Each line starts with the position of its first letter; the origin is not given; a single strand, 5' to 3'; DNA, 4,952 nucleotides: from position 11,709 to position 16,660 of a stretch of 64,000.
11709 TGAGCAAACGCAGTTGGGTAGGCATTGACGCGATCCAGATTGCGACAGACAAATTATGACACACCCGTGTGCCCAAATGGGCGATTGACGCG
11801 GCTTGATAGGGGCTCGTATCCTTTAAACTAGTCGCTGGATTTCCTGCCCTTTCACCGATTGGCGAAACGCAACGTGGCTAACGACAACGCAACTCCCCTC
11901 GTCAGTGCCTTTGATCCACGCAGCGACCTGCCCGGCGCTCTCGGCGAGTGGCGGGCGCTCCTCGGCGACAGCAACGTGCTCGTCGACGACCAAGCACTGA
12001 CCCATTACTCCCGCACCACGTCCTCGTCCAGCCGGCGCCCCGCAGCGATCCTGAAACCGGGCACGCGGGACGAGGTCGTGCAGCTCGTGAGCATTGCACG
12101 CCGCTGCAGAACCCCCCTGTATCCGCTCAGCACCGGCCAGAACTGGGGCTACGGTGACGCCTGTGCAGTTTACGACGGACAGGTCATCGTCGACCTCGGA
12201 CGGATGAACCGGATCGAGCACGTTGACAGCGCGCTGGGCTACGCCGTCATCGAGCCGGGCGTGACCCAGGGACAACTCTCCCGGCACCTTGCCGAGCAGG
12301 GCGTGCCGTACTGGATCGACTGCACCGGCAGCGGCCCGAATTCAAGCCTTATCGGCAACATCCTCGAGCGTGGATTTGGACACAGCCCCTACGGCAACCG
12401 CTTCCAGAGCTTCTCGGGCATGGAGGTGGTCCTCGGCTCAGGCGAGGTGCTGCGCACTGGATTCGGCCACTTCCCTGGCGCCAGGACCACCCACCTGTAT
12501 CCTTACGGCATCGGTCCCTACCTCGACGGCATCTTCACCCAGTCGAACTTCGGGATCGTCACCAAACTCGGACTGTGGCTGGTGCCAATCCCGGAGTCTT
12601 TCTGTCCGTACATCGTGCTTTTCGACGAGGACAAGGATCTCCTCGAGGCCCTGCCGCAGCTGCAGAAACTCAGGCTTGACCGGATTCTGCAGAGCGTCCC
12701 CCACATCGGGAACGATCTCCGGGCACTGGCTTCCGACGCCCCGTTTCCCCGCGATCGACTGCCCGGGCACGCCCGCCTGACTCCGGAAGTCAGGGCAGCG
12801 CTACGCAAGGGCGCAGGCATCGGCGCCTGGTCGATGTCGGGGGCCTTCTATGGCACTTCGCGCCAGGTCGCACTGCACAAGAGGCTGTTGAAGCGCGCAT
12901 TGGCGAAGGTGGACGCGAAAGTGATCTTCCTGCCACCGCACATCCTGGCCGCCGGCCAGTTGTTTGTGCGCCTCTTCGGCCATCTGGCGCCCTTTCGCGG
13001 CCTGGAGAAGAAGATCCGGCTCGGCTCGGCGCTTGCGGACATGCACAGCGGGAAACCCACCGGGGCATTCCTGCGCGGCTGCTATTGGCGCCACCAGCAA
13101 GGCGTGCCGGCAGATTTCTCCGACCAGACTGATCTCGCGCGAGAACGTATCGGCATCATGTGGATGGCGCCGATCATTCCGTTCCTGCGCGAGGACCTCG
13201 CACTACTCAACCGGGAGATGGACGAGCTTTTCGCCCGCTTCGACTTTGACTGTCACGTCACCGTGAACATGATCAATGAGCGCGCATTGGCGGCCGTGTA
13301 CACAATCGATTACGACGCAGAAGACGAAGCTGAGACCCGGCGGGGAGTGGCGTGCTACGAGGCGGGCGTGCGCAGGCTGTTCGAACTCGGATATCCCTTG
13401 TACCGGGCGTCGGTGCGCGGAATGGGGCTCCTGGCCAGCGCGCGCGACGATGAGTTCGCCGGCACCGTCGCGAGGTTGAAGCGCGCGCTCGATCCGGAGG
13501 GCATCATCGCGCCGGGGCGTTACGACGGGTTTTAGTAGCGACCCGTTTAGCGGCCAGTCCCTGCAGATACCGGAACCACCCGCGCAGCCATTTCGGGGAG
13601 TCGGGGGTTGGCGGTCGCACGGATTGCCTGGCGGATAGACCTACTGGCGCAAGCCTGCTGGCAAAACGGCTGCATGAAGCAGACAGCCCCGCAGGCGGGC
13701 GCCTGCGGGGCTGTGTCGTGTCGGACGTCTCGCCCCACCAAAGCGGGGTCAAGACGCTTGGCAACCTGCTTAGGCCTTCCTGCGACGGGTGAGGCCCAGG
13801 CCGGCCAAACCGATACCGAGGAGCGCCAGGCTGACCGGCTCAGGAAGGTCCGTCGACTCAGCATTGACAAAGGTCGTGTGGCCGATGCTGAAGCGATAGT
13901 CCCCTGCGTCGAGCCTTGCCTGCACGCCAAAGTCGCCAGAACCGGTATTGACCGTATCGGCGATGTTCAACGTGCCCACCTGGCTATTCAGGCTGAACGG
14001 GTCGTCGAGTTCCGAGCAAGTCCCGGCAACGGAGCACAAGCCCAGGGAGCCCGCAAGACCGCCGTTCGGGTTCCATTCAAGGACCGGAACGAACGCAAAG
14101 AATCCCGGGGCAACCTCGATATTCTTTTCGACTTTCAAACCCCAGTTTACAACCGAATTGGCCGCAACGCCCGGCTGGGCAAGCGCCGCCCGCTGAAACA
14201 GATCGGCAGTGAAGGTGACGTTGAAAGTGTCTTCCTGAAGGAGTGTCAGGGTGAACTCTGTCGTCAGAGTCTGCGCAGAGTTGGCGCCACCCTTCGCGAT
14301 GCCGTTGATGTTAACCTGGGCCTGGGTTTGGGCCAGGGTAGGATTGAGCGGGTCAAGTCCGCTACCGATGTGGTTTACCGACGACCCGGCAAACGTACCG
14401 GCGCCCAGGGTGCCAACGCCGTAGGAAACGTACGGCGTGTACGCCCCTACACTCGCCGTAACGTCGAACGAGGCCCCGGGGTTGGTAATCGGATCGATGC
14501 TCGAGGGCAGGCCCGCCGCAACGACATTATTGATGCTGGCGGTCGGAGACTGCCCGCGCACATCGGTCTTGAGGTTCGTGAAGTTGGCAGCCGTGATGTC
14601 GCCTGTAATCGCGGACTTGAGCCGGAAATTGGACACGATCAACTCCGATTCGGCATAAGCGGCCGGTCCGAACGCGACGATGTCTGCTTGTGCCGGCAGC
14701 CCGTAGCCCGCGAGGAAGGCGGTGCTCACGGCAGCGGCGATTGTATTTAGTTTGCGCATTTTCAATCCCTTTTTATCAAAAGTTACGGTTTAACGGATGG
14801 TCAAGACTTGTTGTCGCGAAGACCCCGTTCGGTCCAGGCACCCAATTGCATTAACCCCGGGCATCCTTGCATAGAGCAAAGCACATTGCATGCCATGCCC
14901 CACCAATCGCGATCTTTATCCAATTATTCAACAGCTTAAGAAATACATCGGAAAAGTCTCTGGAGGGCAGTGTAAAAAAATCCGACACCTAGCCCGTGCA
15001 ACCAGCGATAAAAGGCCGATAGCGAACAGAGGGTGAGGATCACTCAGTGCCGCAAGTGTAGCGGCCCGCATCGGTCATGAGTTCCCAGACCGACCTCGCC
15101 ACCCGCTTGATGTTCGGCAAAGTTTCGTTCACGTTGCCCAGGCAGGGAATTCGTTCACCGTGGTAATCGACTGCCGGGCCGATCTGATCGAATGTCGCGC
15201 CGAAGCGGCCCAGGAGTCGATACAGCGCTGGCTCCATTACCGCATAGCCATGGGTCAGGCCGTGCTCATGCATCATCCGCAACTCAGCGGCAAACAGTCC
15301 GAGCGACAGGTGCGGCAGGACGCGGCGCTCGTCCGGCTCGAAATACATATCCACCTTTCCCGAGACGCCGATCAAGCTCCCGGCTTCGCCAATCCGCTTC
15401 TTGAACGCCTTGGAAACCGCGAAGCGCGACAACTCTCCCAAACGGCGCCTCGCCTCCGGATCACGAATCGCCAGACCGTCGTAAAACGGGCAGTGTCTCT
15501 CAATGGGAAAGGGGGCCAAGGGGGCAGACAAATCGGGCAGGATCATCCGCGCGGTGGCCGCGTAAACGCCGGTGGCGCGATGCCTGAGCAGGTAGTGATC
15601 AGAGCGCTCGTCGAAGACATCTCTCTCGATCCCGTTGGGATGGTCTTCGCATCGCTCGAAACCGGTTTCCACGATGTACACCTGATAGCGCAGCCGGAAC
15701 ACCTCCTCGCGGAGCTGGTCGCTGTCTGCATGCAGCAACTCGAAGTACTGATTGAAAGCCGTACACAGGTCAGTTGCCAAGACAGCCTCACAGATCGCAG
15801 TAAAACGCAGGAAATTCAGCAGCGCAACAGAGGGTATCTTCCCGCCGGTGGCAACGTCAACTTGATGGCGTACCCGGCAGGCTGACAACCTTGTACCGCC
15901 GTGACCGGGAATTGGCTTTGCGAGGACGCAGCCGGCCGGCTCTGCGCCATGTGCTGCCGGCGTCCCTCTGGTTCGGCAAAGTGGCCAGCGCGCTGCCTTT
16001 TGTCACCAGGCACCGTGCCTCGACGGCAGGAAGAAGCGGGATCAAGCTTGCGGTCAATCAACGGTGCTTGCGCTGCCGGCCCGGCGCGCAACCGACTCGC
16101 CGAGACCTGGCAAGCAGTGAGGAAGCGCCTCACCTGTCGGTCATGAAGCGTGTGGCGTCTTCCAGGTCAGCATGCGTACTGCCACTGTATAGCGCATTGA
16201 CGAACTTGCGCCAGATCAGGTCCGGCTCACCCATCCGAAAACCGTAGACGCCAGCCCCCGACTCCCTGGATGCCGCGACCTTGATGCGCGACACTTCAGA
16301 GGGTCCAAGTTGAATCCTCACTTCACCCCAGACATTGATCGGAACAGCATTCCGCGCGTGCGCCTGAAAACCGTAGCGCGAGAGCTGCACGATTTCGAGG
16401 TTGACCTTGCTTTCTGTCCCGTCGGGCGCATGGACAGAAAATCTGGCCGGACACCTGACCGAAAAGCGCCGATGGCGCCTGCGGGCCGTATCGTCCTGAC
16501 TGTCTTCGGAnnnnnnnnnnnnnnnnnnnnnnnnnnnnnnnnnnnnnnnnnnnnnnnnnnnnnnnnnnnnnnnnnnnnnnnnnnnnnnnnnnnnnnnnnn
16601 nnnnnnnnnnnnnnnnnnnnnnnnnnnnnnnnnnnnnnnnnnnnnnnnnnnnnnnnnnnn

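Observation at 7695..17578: Accessory locus combining a PEP-CTERM protein, two N-acyl amino acid synthase-like genes, a VAO-type oxidase, an ATPase-less FtsX permease pair and a PP-loop amidotransferase-like enzyme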

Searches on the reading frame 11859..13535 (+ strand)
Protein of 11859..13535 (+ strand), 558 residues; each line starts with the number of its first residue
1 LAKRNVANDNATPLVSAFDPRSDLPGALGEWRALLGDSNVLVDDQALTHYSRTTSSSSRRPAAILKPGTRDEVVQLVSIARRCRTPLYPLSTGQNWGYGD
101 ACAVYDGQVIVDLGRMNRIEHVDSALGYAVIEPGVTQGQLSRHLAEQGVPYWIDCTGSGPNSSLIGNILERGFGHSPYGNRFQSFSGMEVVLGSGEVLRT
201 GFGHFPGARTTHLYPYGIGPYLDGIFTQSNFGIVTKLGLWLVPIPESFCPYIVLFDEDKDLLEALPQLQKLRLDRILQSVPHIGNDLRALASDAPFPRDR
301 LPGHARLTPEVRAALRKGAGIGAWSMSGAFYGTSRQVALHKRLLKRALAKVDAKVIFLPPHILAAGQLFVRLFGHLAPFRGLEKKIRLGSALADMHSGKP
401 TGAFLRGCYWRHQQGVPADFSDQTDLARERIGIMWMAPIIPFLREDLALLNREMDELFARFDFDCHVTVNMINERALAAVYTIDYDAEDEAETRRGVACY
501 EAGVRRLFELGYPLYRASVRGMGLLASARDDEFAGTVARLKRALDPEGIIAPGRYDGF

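Call 3: search_protein_families(library=pfam, proteins=[window:11859-13535:+], max_evalue=0.01)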
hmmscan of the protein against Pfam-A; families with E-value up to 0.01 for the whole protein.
window:11859-13535:+ (558 aa): 1 family
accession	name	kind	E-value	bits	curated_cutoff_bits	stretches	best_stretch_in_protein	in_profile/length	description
PF01565.28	FAD_binding_4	-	1.5e-27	96.4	26.4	1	61-201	1-139/139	FAD binding domain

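Call 4: search_protein_families(library=ncbifam, proteins=[window:11859-13535:+], max_evalue=0.01)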
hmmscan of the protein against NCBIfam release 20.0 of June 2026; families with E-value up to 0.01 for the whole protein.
window:11859-13535:+ (558 aa): 5 families
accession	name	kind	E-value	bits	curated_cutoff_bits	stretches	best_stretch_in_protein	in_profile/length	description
TIGR00387.1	glcD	equivalog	8.6e-16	57.8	567.9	1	66-258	3-187/413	glycolate oxidase subunit GlcD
NF008408.0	PRK11230.1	equivalog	6.2e-07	28.2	897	1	25-201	19-195/499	glycolate oxidase subunit GlcD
TIGR01678.1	FAD_lactone_ox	subfamily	0.00033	19.7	396.8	1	58-198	12-147/438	sugar 1,4-lactone oxidase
NF049975.1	2HglutDHaseYdiJ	equivalog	0.00037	18.4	1350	1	58-200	49-192/1018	D-2-hydroxyglutarate dehydrogenase YdiJ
NF053785.1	DcplphribOxDprE1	equivalog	0.00077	18.8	500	1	45-148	3-98/449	decaprenylphosphoryl-beta-D-ribose oxidase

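Call 31: search_solved_structures(query=window:11859-13535:+, max_evalue=0.01)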
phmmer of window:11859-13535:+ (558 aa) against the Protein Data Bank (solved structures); distinct sequences matched with E-value up to 0.01: 45.
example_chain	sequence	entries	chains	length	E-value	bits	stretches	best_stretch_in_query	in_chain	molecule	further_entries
1dii_A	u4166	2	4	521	2.2e-79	270.4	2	25-350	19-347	P-CRESOL METHYLHYDROXYLASE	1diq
1wve_A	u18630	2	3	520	2.3e-79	270.3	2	25-350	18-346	4-cresol dehydrogenase [hydroxylating] flavoprotein subunit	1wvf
9fge_A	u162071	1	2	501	5.9e-76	259.1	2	23-350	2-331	FAD-binding oxidoreductase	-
9ffk_A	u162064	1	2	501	8e-76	258.6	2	23-350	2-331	FAD-binding oxidoreductase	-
8s7t_A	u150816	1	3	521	4.3e-75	256.2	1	24-334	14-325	Oxidoreductase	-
8s7r_A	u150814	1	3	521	4.4e-75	256.2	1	24-334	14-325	Oxidoreductase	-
8s7s_A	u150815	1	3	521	4.5e-75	256.2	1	24-334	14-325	Oxidoreductase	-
8s7p_A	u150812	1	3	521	8.2e-75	255.3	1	24-334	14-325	Oxidoreductase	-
8s7w_A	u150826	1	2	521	1.1e-74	254.9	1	24-334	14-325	Oxidoreductase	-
8s7q_A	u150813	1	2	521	1.1e-74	254.8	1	24-334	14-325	Oxidoreductase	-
8s7n_A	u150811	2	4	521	1.2e-74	254.8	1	24-334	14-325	Oxidoreductase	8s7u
9gov_A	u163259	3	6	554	1e-64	221.9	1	22-351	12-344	4-Allyl syringol oxidase from Streptomyces cavernae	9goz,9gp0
9h8p_A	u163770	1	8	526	3.3e-64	220.3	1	26-354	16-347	Probable vanillyl-alcohol oxidase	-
7ywu_A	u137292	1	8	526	4e-64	220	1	26-354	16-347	Probable vanillyl-alcohol oxidase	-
8bap_A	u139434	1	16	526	4.1e-64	220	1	26-354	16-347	Probable vanillyl-alcohol oxidase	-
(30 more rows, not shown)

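Call 36: search_solved_structures(query=window:11859-13535:+, max_evalue=1e-70, show_alignments=1)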
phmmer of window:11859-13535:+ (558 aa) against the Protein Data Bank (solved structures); distinct sequences matched with E-value up to 1e-70: 11.
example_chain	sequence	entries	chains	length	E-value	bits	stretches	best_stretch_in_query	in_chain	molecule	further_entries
1dii_A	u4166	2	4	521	2.2e-79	270.4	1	25-350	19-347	P-CRESOL METHYLHYDROXYLASE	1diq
1wve_A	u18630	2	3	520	2.3e-79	270.3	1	25-350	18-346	4-cresol dehydrogenase [hydroxylating] flavoprotein subunit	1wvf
9fge_A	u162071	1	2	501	5.9e-76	259.1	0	23-350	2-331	FAD-binding oxidoreductase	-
9ffk_A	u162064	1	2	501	8e-76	258.6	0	23-350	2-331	FAD-binding oxidoreductase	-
8s7t_A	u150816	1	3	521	4.3e-75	256.2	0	24-334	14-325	Oxidoreductase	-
8s7r_A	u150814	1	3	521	4.4e-75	256.2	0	24-334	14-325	Oxidoreductase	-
8s7s_A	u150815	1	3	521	4.5e-75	256.2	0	24-334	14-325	Oxidoreductase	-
8s7p_A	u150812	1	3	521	8.2e-75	255.3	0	24-334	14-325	Oxidoreductase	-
8s7w_A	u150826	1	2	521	1.1e-74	254.9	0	24-334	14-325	Oxidoreductase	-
8s7q_A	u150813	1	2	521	1.1e-74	254.8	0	24-334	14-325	Oxidoreductase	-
8s7n_A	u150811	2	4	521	1.2e-74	254.8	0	24-334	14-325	Oxidoreductase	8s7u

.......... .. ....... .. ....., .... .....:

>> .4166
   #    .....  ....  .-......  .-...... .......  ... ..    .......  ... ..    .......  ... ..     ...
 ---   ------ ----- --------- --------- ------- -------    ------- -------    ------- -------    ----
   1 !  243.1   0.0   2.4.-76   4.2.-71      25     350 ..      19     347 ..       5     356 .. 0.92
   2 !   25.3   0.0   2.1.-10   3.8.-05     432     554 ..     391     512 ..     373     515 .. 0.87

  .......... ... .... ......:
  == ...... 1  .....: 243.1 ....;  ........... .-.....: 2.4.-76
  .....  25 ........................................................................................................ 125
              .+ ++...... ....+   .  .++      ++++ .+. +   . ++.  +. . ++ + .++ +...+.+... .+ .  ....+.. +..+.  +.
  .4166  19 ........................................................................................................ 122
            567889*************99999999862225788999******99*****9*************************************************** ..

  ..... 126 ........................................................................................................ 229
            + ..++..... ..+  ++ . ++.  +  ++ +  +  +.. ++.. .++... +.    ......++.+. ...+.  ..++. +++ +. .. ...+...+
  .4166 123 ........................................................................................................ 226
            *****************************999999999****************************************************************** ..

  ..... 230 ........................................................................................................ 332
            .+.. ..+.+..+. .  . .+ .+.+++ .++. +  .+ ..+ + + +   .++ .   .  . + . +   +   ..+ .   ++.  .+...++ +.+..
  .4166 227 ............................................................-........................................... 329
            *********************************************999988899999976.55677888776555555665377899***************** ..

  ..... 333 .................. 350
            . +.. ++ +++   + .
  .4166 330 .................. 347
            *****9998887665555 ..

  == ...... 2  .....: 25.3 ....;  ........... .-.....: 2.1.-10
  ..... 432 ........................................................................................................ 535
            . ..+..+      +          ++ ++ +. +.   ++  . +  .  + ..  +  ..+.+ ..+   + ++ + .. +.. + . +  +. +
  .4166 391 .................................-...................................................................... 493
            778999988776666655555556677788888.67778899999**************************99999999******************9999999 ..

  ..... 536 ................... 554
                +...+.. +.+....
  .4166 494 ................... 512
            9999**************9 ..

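Call 69: find_homologous_proteins(query=window:11859-13535:+, max_evalue=1e-20)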
Query window:11859-13535:+ (558 aa): 1794 proteins with E <= 1e-20 among 8000 candidates; the best 120 are listed.
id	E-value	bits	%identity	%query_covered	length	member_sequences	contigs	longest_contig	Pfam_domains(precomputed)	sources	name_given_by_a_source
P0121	0.0e+0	1265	98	100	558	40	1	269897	PF01565.29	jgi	jgi:4-cresol dehydrogenase (hydroxylating)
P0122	0.0e+0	1109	85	100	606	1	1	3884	PF01565.29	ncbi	-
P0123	0.0e+0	1105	87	98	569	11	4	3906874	PF01565.29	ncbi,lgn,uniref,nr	ncbi:MAG: FAD-binding oxidoreductase [Candidatus Accumulibacter phosphatis]|uniref:FAD-binding oxido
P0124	0.0e+0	1077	84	99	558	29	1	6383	PF01565.29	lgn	-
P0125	0.0e+0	1077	82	100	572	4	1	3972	PF01565.29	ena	-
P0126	0.0e+0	1070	82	99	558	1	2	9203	PF01565.29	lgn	-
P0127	0.0e+0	1070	84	99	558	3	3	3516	PF01565.29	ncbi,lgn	-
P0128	0.0e+0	1056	82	98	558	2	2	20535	PF01565.29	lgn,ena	-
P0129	0.0e+0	1052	82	98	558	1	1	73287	PF01565.29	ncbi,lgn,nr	ncbi:MAG TPA: FAD-dependent oxidoreductase [Burkholderiales bacterium]|nr:FAD-dependent oxidoreducta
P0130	0.0e+0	1051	82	99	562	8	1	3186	PF01565.29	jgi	jgi:4-cresol dehydrogenase (hydroxylating)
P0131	0.0e+0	1037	81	98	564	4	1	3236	PF01565.29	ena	-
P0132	0.0e+0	1033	80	99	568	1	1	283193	PF01565.29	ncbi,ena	-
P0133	0.0e+0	1028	80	99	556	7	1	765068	PF01565.29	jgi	-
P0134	0.0e+0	1028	80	100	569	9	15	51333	PF01565.29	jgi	-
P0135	0.0e+0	1025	80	99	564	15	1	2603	PF01565.29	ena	-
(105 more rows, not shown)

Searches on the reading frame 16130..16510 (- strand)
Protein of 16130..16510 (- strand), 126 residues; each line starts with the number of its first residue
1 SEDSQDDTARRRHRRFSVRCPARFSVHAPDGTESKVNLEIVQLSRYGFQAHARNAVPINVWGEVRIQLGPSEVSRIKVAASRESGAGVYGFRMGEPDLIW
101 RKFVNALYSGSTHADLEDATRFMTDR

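Call 48: search_protein_families(library=pfam, proteins=[window:16130-16510:-], max_evalue=5)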
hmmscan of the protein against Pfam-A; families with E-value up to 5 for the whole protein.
window:16130-16510:- (126 aa): 2 families
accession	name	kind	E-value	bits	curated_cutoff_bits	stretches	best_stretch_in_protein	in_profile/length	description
PF07238.19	PilZ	-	0.0081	16.9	22.5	1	10-93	2-85/102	PilZ domain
PF01280.26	Ribosomal_L19e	-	0.048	14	25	1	62-84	16-38/53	Ribosomal protein L19e, N-terminal domain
